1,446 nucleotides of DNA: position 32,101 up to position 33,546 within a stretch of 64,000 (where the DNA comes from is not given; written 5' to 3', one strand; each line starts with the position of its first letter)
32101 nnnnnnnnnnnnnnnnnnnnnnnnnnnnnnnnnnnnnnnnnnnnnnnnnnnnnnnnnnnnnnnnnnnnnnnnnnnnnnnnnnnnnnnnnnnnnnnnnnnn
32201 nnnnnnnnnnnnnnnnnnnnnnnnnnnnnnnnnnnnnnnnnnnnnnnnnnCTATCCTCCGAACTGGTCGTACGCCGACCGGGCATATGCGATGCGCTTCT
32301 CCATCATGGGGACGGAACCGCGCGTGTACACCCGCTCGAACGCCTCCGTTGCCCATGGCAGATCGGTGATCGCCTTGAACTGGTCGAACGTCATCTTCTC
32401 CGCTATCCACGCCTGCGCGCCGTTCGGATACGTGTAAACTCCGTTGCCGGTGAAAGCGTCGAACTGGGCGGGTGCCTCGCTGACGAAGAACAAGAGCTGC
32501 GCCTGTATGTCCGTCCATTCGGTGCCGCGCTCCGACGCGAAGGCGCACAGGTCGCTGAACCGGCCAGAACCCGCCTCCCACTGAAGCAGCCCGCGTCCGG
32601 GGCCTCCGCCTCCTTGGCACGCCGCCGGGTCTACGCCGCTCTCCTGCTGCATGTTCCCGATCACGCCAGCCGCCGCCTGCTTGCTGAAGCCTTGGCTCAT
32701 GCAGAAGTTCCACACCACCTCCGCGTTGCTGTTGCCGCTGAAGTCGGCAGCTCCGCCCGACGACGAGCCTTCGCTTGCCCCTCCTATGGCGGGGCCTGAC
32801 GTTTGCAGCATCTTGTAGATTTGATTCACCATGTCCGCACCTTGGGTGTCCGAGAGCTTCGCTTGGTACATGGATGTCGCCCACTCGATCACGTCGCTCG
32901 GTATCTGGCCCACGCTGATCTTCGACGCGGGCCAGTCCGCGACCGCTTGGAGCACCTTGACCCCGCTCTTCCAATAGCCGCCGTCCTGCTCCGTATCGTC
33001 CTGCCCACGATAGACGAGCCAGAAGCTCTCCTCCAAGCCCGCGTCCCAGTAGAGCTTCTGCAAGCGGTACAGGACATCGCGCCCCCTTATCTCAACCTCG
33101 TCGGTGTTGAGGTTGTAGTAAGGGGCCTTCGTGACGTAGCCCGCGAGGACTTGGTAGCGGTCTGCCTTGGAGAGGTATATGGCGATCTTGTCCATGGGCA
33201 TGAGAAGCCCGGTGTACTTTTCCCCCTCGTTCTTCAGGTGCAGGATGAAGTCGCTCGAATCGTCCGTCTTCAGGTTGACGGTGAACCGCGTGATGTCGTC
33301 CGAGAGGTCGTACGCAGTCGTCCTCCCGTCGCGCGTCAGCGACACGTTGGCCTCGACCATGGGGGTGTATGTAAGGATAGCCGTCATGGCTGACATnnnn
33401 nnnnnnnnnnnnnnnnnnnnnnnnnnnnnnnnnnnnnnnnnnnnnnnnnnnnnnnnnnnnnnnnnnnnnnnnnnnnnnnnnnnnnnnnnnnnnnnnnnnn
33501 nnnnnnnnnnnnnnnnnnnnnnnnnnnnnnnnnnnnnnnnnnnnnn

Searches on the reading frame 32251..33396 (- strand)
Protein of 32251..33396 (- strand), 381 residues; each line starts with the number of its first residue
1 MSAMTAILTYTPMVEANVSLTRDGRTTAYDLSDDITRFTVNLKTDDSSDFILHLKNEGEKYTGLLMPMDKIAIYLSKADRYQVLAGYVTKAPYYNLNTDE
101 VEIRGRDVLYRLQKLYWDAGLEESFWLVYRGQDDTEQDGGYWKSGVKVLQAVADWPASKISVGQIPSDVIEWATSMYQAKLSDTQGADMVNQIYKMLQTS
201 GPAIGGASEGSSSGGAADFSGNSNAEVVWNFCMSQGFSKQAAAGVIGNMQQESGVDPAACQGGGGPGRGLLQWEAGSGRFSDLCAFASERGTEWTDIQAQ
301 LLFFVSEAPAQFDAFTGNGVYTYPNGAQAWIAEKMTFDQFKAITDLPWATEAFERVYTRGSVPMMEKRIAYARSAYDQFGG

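Call 40: search_protein_families(library=pfam, proteins=[window:32251-33396:-], max_evalue=0.001)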
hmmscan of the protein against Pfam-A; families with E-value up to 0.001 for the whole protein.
window:32251-33396:- (381 aa): 1 family
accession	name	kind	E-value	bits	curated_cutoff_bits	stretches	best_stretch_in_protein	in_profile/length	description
PF18013.6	Phage_lysozyme2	-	1.6e-29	103.3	28.2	1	224-379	2-140/140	Phage tail lysozyme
